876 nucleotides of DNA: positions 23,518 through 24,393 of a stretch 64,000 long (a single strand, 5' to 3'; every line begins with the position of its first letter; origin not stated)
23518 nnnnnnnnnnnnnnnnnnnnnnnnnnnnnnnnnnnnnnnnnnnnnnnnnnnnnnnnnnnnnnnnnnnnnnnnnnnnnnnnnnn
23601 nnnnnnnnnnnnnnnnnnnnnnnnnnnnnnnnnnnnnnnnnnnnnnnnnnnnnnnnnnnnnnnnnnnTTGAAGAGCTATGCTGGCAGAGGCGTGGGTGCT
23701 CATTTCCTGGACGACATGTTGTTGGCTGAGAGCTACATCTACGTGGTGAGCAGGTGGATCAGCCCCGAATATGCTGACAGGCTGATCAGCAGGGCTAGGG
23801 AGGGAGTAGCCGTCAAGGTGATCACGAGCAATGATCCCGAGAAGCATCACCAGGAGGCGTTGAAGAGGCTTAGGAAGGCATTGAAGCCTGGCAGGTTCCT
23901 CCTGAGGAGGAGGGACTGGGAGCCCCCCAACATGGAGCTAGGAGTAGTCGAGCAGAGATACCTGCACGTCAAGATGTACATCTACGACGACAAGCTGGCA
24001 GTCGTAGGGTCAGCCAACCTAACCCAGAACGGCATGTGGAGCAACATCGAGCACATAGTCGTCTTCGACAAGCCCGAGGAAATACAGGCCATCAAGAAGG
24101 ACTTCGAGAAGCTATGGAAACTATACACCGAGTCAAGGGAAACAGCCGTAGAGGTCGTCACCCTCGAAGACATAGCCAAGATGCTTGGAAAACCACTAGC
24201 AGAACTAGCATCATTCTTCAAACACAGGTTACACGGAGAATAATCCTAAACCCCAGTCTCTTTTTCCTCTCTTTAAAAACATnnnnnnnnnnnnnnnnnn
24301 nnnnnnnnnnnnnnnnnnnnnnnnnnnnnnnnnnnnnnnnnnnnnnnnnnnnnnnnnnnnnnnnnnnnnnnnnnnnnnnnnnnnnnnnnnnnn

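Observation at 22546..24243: Low-GC cargo islet next to attL: TM protein plus a translationally coupled PH-like membrane protein and HKD/PLD nuclease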

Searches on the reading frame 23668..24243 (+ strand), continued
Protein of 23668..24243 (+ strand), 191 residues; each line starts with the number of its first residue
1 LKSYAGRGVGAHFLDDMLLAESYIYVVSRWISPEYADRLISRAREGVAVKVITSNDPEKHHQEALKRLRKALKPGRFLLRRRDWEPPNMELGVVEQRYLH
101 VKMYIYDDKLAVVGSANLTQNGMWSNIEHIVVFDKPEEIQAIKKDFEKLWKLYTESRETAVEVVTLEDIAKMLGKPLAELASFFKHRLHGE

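Call 25: search_dna_similar(query=window:23668-24243:+, collection=phages, mode=protein, max_evalue=0.001, max_rows=20)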
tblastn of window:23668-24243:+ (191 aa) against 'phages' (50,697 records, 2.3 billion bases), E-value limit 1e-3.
Records with a match: 7; places in all: 7; records where one place covers at least 80% of the query: 3.
Best place of each record, by identity: <60% 7.
By first word of the organism name: Bacteriophage 5; Staphylococcus 2.
By host as written in the record: - 5; Staphylococcus aureus 2.
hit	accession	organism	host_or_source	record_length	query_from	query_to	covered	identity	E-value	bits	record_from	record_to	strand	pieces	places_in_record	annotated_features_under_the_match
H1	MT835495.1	Bacteriophage sp.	human fecal samples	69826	6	189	96%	25.9%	4e-4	46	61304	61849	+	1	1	record has no annotation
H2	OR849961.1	Staphylococcus phage SA 1298 Kay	Staphylococcus aureus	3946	9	161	80%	25.9%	9e-4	45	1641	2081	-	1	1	record has no annotation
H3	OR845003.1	Staphylococcus phage SA 1306 Kay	Staphylococcus aureus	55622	9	161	80%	25.9%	1e-3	45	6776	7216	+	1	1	record has no annotation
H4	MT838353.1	Bacteriophage sp.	human fecal samples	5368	20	169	79%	25.6%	2e-5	50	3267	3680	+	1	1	record has no annotation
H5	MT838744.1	Bacteriophage sp.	human fecal samples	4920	13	148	71%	26.1%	1e-3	45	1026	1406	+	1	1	record has no annotation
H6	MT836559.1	Bacteriophage sp.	human fecal samples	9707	13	146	70%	24.8%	6e-4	45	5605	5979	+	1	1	record has no annotation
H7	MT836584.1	Bacteriophage sp.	human fecal samples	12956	13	145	70%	24.1%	5e-4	45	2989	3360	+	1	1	record has no annotation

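Call 26: search_protein_families(library=phrogs, proteins=[window:23668-24243:+], max_evalue=0.01)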
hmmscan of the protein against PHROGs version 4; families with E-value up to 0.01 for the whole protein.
window:23668-24243:+ (191 aa): 2 families
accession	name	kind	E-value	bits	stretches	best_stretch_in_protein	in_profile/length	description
phrog_12711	-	unknown function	0.00035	21.4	0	99-150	109-161/162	-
phrog_28026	-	unknown function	0.0089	16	0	93-153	84-144/455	-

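Call 27: search_protein_families(library=ncbifam, proteins=[window:23668-24243:+, P0024], max_evalue=0.1)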
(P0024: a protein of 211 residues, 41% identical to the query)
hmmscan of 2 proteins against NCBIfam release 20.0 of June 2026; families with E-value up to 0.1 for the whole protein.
window:23668-24243:+ (191 aa): 10 families
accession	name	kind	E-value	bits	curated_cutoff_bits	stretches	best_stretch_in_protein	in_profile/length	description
NF038319.1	DISARM_DrmC_I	equivalog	4e-13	49.4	133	1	32-149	120-234/236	DISARM system phospholipase D-like protein DrmC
NF041068.1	DpdK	equivalog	2.2e-10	40.4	100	1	38-150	70-167/167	phospholipase D-like domain-containing protein DpdK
NF009107.0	PRK12452.1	equivalog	1.3e-07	30.7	787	1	95-158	422-485/509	cardiolipin synthase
NF010490.0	PRK13912.1-1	equivalog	1.5e-07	31.6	211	1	93-152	100-158/159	nuclease NucT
NF010492.0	PRK13912.1-3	equivalog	6e-07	29.2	297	1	99-149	121-171/178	nuclease NucT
TIGR04265.1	bac_cardiolipin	equivalog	0.00013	21.1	290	1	95-147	396-448/483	cardiolipin synthase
NF010491.0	PRK13912.1-2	equivalog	0.00022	21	225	1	98-149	122-173/180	nuclease NucT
NF042964.1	phospholipD_antiphage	equivalog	0.0017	16.7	1100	1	104-154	130-180/895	phospholipase D-like domain-containing anti-phage protein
NF008427.0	PRK11263.1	equivalog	0.0021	17.2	281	1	93-151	283-341/409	cardiolipin synthase ClsB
NF007171.0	PRK09602.1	subfamily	0.082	11.7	387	0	4-27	88-111/397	YchF-related putative GTPase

P0024 (211 aa): 4 families
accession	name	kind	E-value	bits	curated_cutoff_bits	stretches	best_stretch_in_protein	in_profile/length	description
NF038319.1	DISARM_DrmC_I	equivalog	4.4e-05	23.1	133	1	99-151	180-234/236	DISARM system phospholipase D-like protein DrmC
NF041068.1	DpdK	equivalog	8.5e-05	22.2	100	1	98-139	112-153/167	phospholipase D-like domain-containing protein DpdK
NF045510.1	4Cys_prefix_kin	domain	0.0015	18.7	24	1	184-209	3-26/26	4-Cys prefix domain-containing protein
NF009107.0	PRK12452.1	equivalog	0.0061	15.3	787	1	94-154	417-479/509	cardiolipin synthase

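Call 35: find_related_loci(query=A1, collection=genome_contigs, flank=10000)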
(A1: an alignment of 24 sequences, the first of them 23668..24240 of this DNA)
Query A1 (191 aa) in genome_contigs; peptide patterns used: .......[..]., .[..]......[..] (x = any residue, [..] = any of these).
114 stretches matched a pattern; 61 encode a relative of the query (tblastn E <= 1e-3); 59 distinct loci.
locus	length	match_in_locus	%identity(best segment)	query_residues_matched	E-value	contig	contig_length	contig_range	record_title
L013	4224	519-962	72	38-184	1e-69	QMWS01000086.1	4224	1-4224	MAG: Thermoprotei archaeon isolate B83_G16 B83_Guay16_scaffold_25128, whole genome shotgun sequence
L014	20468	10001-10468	49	1-154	5e-48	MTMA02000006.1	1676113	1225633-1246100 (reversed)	MAG: Candidatus Scotarchaeum otlingeri isolate JdFR-13 NRA7_88_2_length_1676113_cov_34, whole genome shotgun sequence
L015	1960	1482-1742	66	99-185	6e-34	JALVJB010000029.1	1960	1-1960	MAG: Acidilobaceae archaeon isolate A1_metabat2_scaf2bin.012 A1_NODE_123799_length_1960_cov_28.553737, whole genome shot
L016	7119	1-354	45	46-162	2e-17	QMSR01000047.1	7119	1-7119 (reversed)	MAG: Thermoplasmata archaeon isolate B87_G9 B87_Guay9_scaffold_16765, whole genome shotgun sequence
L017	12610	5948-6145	45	87-153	1e-12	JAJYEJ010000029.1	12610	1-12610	MAG: Candidatus Micrarchaeota archaeon isolate DBS1-1.bin37 NODE_8833_length_12610_cov_19.441240, whole genome shotgun s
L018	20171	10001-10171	47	94-151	7e-12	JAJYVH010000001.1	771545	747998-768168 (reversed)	MAG: Candidatus Micrarchaeota archaeon isolate FK1.bin85 NODE_5_length_771545_cov_9.506659, whole genome shotgun sequenc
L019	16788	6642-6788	51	99-147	7e-11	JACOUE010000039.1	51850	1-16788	MAG: Chloroflexi bacterium isolate NC_groundwater_62_Pr7_S-0.65um_68_13 FFV18_Sp65_scaffold_290690, whole genome shotgun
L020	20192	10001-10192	45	87-151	1e-10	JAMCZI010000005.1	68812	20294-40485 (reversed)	MAG: Candidatus Marsarchaeota archaeon isolate FK_Sedi_B_Bin.312 NODE_877_length_68812_cov_11.8116, whole genome shotgun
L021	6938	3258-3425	48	99-152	3e-10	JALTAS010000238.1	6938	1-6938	MAG: Persephonella sp. isolate S012_metabat2_scaf2bin.161 S012_NODE_8423_length_6938_cov_2.717809, whole genome shotgun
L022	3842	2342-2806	28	1-167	1e-9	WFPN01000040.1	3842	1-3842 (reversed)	MAG: Aquificaceae bacterium isolate S012_62 k151_136028, whole genome shotgun sequence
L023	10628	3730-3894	45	93-147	2e-9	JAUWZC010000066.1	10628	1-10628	MAG: Desulfobacteraceae bacterium isolate CSMAG_2726 CSMAG_2726_k141_136165_length_10628_cov_48.1853, whole genome shotg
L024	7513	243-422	40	99-158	3e-9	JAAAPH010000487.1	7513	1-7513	MAG: Bacteroidetes bacterium isolate GSL.Bin8 NODE_7917_length_7513_cov_0.8704, whole genome shotgun sequence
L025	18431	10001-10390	30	26-167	2e-9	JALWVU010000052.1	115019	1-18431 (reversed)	MAG: Aquificaceae bacterium isolate T2_maxbin2_scaf2bin.168 T2_NODE_46_length_115019_cov_22.851765, whole genome shotgun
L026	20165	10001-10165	44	98-152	3e-9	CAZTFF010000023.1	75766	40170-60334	MAG TPA_asm: uncultured Caldilineaceae bacterium isolate binchicken_co17_31 genome assembly, contig: NODE_1062_length_75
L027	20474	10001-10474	28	26-150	4e-9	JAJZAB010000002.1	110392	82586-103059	MAG: Candidatus Micrarchaeota archaeon isolate FK5.bin71 NODE_144_length_110392_cov_24.830155, whole genome shotgun sequ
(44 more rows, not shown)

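Call 36: find_related_loci(query=A1, collection=viral_contigs, flank=10000)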
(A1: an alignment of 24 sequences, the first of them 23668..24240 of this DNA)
Query A1 (191 aa) in viral_contigs; peptide patterns used: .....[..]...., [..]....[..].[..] (x = any residue, [..] = any of these).
96 stretches matched a pattern; 2 encode a relative of the query (tblastn E <= 1e-3); 2 distinct loci.
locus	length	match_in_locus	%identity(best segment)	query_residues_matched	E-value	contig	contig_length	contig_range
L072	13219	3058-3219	40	99-150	4e-8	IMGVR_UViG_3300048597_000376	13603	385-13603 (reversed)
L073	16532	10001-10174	33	99-150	1e-5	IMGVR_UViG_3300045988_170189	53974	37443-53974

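Call 37: predict_structure(alignment_id=A1)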
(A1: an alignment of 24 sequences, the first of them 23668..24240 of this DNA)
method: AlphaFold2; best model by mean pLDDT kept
length: 191 residues; sequences in the alignment: 24
mean_pLDDT: 94.0   pTM: 0.91
mean pLDDT of the five models: 94.0, 93.1, 90.1, 87.3, 86.7
residues with pLDDT >= 90: 162; 70-90: 22; 50-70: 7; < 50: 0
segments of 3 or more residues with pLDDT < 50: none
pLDDT, mean of each block of 10 residues (from residue 1): 95 96 98 99 98 98 98 78 86 96 97 97 96 98 97 90 95 90 88 56
secondary structure, 60 per line:
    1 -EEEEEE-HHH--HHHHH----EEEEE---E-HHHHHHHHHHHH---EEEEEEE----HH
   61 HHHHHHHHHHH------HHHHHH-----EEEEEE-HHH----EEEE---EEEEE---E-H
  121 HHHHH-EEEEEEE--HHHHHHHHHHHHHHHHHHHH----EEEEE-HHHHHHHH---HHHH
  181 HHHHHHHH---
elements in order: E2-7 H14-18 E23-27 H33-44 E48-54 H59-71 H78-83 E89-94 E103-106 E110-114 H120-125 E127-133 H136-155 E160-164 H166-173 H177-188

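Call 43: fold_search(model_id=the predicted structure, library=pdb)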
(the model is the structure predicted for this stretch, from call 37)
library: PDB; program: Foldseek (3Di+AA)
matches with E <= 10: 882; with E <= 0.001: 119
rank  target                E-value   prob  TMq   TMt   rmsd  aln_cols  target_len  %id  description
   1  6ehi_D                2.5e-09  1.00  0.57  0.67   3.8       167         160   18  NucT from Helicobacter pylori (released 2018-01-17)
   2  6ehi_B                2.9e-09  1.00  0.56  0.67   3.3       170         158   19  NucT from Helicobacter pylori (released 2018-01-17)
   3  6ehi_A                7.9e-09  1.00  0.57  0.67   4.0       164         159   17  NucT from Helicobacter pylori (released 2018-01-17)
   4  4ggk                  1.1e-08  1.00  0.54  0.61   3.9       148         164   22  Crystal structure of Zucchini from mouse (mZuc / PLD6 / MitoPLD) bound to tungstate (released 2012-10-10)
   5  7clg_A                1.8e-08  1.00  0.55  0.15   5.0       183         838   21  Crystal structure of the ATP-dependent restriction endonuclease SauUSI (released 2021-01-20)
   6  4ggj                  2.0e-08  1.00  0.56  0.64   3.1       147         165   22  Crystal structure of Zucchini from mouse (mZuc / PLD6 / MitoPLD) (released 2012-10-10)
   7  1byr                  2.2e-08  1.00  0.59  0.73   3.1       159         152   16  CRYSTAL STRUCTURE OF A PHOSPHOLIPASE D FAMILY MEMBER, NUC FROM SALMONELLA TYPHIMURIUM (released 1999-10-19)
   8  7e0m_A                2.2e-08  1.00  0.53  0.28   6.0       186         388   18  Crystal structure of phospholipase D (released 2021-12-22)
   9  7e0m_B                3.1e-08  1.00  0.61  0.32   4.3       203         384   18  Crystal structure of phospholipase D (released 2021-12-22)
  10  9fhk_A                5.6e-08  1.00  0.61  0.35   3.7       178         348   15  Structure of the F13 protein of Vaccinia virus (P21 crystal form) (released 2025-03-12)
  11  9vbh_A                6.3e-08  1.00  0.54  0.26   3.4       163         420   17  Cryo-EM structure of human PLD3 bound to ssDNA (poly(T)) (released 2025-12-24)
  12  7clg_B                7.6e-08  1.00  0.54  0.15   5.1       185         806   20  Crystal structure of the ATP-dependent restriction endonuclease SauUSI (released 2021-01-20)
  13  4gel_A                9.2e-08  1.00  0.54  0.54   3.2       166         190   16  Crystal structure of Zucchini (released 2012-10-17)
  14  9fhk_B                1.0e-07  1.00  0.62  0.35   3.5       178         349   15  Structure of the F13 protein of Vaccinia virus (P21 crystal form) (released 2025-03-12)
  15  4urj_A                1.0e-07  1.00  0.57  0.63   4.7       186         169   13  Crystal structure of human BJ-TSA-9 (released 2014-10-01)
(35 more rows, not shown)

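Call 54: search_solved_structures(query=A1, max_evalue=0.001)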
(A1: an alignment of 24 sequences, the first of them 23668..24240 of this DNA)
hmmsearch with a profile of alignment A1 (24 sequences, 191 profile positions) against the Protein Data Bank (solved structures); distinct sequences matched with E-value up to 0.001: 6.
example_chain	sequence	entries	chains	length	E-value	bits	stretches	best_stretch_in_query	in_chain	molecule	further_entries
4ggj_A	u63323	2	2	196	1.3e-08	38.1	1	99-155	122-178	Mitochondrial cardiolipin hydrolase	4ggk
9lkx_K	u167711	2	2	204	7.5e-08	35.6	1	99-158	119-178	Mitochondrial cardiolipin hydrolase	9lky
7clg_A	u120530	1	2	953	3e-06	30.4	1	88-153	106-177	Putative helicase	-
7e0m_A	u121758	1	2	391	1.6e-05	28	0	88-152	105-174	Phospholipase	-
6ehi_A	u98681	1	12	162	0.00036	23.6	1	30-150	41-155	Nuclease NucT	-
2c1l_A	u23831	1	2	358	0.00083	22.4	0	90-137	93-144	RESTRICTION ENDONUCLEASE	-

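Call 61: find_encoding_contigs(protein=P0020, flank=5000, max_places=3)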
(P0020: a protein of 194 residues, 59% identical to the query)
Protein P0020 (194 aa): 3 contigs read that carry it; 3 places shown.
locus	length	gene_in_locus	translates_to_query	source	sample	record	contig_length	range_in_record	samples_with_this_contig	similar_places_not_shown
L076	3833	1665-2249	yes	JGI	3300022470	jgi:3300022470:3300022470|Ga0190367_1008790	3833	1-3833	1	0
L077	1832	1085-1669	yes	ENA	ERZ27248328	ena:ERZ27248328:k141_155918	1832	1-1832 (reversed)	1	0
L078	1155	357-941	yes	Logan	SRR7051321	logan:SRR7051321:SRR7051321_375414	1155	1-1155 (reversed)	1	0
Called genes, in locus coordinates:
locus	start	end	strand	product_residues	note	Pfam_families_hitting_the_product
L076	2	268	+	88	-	?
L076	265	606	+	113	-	-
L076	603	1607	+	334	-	-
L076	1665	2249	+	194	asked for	PF13091:PLDc_2, PF09565:RE_NgoFVII (weak)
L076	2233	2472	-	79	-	-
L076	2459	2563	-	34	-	-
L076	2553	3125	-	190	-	-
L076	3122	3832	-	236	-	?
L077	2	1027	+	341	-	?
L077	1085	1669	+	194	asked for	PF13091:PLDc_2, PF09565:RE_NgoFVII (weak)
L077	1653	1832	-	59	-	?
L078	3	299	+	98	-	?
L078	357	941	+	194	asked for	PF13091:PLDc_2, PF09565:RE_NgoFVII (weak)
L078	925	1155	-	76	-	?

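Call 79: fold_search(model_id=the predicted structure, library=viral)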
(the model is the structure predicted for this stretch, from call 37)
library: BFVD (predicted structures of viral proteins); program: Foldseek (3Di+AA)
matches with E <= 10: 757; with E <= 0.001: 12
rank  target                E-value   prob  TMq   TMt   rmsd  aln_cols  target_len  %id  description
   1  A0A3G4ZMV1            1.3e-09  1.00  0.59  0.34   8.8       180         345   16  PLD phosphodiesterase domain-containing protein [Terrestrivirus sp.]
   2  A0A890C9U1            7.6e-08  1.00  0.54  0.48   9.4       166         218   16  Major envelope protein (Fragment) [Orf virus]
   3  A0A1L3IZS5            1.9e-07  1.00  0.56  0.40   3.4       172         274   17  (no name in the UniProt tables at hand)
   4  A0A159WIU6            4.4e-07  1.00  0.59  0.59   3.3       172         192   16  Major envelope protein (Fragment) [Orf virus]
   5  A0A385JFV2            1.3e-06  1.00  0.52  0.39   5.5       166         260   16  Major envelope protein (Fragment) [Orf virus]
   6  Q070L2                1.8e-06  1.00  0.55  0.30   4.5       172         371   13  Palmitylated EEV envelope lipase [Nile crocodilepox virus (isolate Crocodylus niloticus/Zimbabwe/Ume/2001)]
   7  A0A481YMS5            2.4e-06  1.00  0.45  0.30  11.8       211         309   11  PLD-like domain protein [Pithovirus LCDPAC01]
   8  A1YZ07                5.6e-05  1.00  0.44  0.51   3.8       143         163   17  Major envelope protein (Fragment) [Rabbit fibroma virus]
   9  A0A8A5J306            1.5e-04  1.00  0.52  0.37   8.7       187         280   11  (no name in the UniProt tables at hand)
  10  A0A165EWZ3            1.9e-04  1.00  0.49  0.63   4.0       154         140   19  Major envelope protein (Fragment) [Orf virus]
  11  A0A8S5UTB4            2.9e-04  1.00  0.54  0.51   3.9       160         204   12  Polyphosphate kinase C-terminal domain 1 [Siphoviridae sp. ct4fm14]
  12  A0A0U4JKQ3            6.9e-04  1.00  0.50  0.40   4.9       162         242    9  NucT-like nuclease [Arthrobacter phage Galaxy]
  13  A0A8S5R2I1            1.3e-02  0.93  0.38  0.35   5.3       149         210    8  Uncharacterized protein [Siphoviridae sp. ctXX925]
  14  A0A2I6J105            2.5e-02  0.99  0.26  0.54   2.0        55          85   27  Envelope phospholipase OPG057 [Vaccinia virus]
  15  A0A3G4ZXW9            3.2e-02  0.25  0.21  0.18  11.8       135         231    9  Uncharacterized protein (Fragment) [Faunusvirus sp.]
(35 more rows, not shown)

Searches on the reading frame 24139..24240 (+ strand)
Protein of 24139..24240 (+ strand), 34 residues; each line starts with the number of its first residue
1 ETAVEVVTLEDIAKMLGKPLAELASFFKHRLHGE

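Call 69: search_protein_families(library=pfam, proteins=[window:24139-24240:+], max_evalue=5)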
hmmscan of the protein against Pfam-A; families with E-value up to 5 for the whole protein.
seq(34 aa): 2 families
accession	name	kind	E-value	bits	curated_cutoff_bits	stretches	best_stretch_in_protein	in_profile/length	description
PF21531.3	Rv2175c_wHTH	-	0.17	12.3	27.1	1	3-19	12-28/57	DNA-binding protein Rv2175c, wHTH domain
PF04760.21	IF2_N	-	0.17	12.1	25.3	1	7-27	4-24/53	Translation initiation factor IF-2, N-terminal region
